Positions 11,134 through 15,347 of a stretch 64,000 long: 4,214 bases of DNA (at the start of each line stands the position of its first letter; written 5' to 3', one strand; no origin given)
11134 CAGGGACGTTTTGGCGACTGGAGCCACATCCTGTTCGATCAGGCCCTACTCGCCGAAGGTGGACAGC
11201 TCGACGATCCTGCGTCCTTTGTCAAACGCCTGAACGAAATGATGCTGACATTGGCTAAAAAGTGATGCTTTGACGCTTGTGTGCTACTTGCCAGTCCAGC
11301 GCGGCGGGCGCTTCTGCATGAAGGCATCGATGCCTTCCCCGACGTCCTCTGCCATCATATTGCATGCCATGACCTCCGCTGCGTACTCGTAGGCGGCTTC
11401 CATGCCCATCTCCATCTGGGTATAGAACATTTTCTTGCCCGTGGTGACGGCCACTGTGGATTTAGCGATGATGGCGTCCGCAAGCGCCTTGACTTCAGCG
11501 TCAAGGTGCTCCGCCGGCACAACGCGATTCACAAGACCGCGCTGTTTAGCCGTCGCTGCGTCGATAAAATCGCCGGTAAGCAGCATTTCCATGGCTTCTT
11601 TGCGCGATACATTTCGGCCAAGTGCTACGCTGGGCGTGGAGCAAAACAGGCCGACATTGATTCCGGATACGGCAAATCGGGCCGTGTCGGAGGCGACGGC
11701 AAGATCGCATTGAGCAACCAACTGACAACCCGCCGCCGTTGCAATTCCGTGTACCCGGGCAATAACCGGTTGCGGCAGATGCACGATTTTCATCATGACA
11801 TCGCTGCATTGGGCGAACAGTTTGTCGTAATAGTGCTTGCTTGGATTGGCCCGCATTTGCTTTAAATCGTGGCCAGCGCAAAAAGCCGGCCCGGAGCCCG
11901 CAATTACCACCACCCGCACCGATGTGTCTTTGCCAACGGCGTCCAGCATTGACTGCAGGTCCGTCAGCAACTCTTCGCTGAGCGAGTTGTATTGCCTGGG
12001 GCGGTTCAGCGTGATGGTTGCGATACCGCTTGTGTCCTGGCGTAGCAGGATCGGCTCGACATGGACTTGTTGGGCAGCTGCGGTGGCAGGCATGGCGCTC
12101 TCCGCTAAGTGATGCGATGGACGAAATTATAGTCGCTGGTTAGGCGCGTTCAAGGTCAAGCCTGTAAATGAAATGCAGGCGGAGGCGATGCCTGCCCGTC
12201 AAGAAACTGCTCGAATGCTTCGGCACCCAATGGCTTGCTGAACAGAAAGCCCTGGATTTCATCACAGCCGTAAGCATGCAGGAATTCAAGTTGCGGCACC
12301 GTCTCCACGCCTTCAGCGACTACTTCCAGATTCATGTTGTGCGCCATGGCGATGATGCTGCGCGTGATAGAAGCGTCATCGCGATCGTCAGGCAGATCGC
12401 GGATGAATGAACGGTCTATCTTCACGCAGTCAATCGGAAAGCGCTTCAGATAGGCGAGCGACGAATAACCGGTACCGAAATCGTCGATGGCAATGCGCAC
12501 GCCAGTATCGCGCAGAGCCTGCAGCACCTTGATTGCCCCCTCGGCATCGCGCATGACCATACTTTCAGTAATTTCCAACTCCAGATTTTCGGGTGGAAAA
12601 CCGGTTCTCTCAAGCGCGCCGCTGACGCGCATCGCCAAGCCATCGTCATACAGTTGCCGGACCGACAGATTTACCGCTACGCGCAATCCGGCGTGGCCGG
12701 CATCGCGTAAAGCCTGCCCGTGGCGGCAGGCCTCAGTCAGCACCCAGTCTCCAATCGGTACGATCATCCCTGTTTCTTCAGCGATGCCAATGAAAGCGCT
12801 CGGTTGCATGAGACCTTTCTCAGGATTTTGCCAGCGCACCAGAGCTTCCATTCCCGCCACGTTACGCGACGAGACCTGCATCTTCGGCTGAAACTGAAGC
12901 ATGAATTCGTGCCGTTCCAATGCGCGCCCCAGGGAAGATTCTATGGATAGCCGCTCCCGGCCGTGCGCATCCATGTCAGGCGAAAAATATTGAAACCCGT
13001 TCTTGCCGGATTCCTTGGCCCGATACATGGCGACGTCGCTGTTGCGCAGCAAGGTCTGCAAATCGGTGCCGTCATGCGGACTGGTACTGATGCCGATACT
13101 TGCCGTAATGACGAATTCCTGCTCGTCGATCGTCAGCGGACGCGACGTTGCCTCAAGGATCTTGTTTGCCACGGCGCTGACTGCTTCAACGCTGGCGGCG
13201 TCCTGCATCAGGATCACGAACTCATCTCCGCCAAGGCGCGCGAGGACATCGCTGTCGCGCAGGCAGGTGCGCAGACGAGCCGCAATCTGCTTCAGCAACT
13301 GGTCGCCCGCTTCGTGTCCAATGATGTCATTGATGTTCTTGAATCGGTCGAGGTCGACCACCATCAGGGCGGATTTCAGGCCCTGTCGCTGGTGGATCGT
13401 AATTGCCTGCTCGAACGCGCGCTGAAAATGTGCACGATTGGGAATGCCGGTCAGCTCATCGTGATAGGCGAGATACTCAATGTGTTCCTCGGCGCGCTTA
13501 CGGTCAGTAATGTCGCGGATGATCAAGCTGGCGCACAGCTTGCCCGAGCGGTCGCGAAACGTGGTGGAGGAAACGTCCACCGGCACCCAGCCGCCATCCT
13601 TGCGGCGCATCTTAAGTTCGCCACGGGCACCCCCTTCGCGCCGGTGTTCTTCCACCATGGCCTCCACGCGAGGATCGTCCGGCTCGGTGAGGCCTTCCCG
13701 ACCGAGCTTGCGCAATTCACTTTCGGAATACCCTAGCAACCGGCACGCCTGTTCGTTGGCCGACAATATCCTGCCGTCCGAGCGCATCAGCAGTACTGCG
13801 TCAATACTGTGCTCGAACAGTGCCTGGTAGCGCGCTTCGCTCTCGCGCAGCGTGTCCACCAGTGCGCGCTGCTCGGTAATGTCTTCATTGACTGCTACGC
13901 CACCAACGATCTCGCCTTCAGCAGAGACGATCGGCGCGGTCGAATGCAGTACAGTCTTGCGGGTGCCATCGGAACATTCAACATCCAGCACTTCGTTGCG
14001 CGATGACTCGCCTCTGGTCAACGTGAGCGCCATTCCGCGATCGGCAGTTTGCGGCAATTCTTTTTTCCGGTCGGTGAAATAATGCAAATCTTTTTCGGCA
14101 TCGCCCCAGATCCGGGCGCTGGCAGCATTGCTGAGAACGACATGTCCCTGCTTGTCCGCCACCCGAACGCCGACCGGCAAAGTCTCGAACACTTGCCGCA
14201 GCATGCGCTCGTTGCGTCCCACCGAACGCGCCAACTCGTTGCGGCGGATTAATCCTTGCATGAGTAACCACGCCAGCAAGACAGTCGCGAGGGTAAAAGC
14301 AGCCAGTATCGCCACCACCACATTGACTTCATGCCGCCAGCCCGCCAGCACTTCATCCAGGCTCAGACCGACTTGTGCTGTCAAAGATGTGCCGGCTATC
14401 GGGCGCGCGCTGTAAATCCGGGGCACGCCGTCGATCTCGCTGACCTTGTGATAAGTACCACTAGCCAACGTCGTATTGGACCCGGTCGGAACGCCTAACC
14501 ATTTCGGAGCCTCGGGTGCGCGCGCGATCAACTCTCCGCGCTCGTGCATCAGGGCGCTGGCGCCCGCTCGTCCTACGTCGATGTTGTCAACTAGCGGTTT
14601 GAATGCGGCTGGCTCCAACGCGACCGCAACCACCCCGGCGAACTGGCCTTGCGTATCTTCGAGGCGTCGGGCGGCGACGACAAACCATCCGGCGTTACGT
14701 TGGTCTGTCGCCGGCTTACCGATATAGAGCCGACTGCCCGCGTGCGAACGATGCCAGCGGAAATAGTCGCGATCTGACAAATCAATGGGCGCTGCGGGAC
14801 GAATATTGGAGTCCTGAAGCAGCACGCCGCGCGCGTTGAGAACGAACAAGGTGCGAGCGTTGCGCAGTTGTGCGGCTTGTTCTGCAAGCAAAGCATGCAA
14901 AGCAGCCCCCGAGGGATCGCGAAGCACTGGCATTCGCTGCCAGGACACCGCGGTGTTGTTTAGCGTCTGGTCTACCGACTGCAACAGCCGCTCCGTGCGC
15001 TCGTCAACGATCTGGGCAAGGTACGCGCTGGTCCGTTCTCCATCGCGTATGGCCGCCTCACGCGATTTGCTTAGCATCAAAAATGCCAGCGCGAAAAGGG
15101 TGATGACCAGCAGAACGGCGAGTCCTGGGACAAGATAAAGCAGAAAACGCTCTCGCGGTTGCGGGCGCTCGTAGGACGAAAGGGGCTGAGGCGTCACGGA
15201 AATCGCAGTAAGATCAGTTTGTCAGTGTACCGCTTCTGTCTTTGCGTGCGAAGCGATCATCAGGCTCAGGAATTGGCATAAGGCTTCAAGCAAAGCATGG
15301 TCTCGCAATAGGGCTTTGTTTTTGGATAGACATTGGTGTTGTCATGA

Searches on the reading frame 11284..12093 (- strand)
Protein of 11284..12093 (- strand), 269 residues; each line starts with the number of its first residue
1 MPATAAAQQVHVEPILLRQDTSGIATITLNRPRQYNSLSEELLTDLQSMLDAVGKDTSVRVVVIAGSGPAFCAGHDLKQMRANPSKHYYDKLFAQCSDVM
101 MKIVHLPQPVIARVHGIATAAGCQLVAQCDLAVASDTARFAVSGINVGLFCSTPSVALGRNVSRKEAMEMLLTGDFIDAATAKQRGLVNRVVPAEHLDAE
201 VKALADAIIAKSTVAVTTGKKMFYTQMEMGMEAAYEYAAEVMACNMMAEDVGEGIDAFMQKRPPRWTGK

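Call 3: search_protein_families(library=pfam, proteins=[window:11284-12093:-], max_evalue=0.01)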
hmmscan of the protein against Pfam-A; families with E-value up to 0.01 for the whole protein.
window:11284-12093:- (269 aa): 2 families
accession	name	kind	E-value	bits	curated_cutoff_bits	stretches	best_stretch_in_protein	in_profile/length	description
PF00378.25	ECH_1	-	2e-57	194.8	27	1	21-268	3-250/251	Enoyl-CoA hydratase/isomerase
PF16113.10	ECH_2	-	1.7e-32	113.7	27.2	1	25-207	2-187/335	Enoyl-CoA hydratase/isomerase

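Call 4: search_protein_families(library=ncbifam, proteins=[window:11284-12093:-], max_evalue=0.01)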
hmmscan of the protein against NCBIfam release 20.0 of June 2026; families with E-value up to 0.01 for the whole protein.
window:11284-12093:- (269 aa): 73 families (the best 25 are shown)
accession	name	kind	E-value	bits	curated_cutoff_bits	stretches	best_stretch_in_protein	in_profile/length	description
NF006008.0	PRK08139.1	equivalog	9.7e-132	438.4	313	1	7-268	4-265/266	enoyl-CoA hydratase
NF051848.1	EnCoAHydtEchA19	equivalog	7.6e-60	202.6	400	1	22-269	8-258/258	enoyl-CoA hydratase EchA19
NF042430.2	EnCoAhydt_DpgD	equivalog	2.6e-50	171.3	400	1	22-268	5-257/258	enoyl-CoA-hydratase DpgD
NF005675.0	PRK07468.1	equivalog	7.1e-50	170.1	350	1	13-268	4-261/262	crotonase/enoyl-CoA hydratase family protein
NF004840.0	PRK06190.1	equivalog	1.7e-49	168.8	253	1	13-256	3-245/260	enoyl-CoA hydratase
NF006699.0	PRK09245.1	subfamily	2.3e-49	168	354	1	15-268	4-265/266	crotonase/enoyl-CoA hydratase family protein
NF005864.0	PRK07799.1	equivalog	4.5e-49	167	316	1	16-268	11-265/266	crotonase/enoyl-CoA hydratase family protein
NF007239.0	PRK09674.1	equivalog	6.5e-49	166.7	371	1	16-269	6-257/257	2,3-dehydroadipyl-CoA hydratase PaaF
NF005879.0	PRK07827.1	equivalog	1.4e-48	165.4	283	1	18-267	11-260/261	enoyl-CoA hydratase family protein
NF004517.0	PRK05862.1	equivalog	2.4e-48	164.9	396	1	18-267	8-255/257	enoyl-CoA hydratase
NF004475.0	PRK05809.1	subfamily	6.6e-48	163.5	394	1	15-266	6-257/260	short-chain-enoyl-CoA hydratase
NF046063.1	oxepin_alt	equivalog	7.6e-47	159.9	300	1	19-265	5-254/254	oxepin-CoA hydrolase, alternative type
NF006100.0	PRK08252.1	subfamily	7.9e-47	160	282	1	16-269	5-254/254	crotonase/enoyl-CoA hydratase family protein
NF004634.0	PRK05980.1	equivalog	2.5e-46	158.2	375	1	16-267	5-261/263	crotonase/enoyl-CoA hydratase family protein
NF006107.0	PRK08258.1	equivalog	9.5e-46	156.3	330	1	20-269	23-277/277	enoyl-CoA hydratase family protein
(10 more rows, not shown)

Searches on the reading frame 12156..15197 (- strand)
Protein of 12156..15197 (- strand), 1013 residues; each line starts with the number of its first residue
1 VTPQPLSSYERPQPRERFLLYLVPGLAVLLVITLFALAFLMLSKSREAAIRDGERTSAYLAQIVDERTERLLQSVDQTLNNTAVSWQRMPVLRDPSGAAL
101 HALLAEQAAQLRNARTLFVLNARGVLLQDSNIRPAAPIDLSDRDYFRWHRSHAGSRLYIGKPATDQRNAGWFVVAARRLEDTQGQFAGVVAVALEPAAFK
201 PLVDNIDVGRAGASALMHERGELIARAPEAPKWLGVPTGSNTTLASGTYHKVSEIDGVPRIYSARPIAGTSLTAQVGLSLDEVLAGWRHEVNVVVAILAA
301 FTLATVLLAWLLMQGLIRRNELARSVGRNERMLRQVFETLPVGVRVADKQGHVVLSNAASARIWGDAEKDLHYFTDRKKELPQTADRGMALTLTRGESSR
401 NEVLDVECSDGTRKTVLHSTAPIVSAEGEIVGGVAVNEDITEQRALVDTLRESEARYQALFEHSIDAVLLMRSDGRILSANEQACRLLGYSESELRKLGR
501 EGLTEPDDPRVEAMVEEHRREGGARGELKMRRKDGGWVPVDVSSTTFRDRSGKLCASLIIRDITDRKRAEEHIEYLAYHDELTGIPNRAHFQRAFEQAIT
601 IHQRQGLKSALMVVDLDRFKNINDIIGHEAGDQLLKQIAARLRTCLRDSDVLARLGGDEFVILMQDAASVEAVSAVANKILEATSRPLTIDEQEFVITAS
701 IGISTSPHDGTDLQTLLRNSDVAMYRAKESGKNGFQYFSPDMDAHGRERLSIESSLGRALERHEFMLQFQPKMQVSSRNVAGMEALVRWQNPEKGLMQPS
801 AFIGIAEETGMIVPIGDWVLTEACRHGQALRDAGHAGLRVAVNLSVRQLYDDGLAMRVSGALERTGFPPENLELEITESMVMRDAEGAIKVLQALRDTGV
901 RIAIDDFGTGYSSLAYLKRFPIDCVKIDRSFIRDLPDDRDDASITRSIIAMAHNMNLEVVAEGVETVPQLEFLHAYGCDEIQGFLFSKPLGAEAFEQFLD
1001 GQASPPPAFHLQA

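Call 3: search_protein_families(library=pfam, proteins=[window:12156-15197:-], max_evalue=0.01)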
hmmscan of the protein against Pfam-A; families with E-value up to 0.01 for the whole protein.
window:12156-15197:- (1013 aa): 10 families
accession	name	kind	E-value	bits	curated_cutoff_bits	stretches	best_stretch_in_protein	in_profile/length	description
PF00563.25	EAL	-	2.6e-75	253.3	31.3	1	755-989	3-236/236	EAL domain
PF00990.26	GGDEF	-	3e-49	167.3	23.8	1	577-733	1-160/161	Diguanylate cyclase, GGDEF domain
PF00989.32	PAS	-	2.2e-19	70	22.6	2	456-563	2-113/113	PAS fold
PF13426.13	PAS_9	-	4.1e-18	66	27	1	466-565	2-103/103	PAS domain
PF13188.13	PAS_8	-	1.3e-16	60.2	21.8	2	455-515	1-59/65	PAS domain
PF08448.16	PAS_4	-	3.1e-16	60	23.1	2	461-568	1-110/110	PAS fold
PF02743.24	dCache_1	-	4.7e-13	49.7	45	1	78-227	28-183/240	Cache domain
PF08447.18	PAS_3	-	1.8e-11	44.5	25.6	1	478-555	2-83/89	PAS fold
PF24820.1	Diguanyl_cycl_sensor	-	0.00048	20.5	28.1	0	461-546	2-95/109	Diguanylate cyclase-like sensor domain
PF21043.3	Rv3651-like_C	-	0.00049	20.3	31.1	0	503-548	51-95/118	Rv3651-like, C-terminal domain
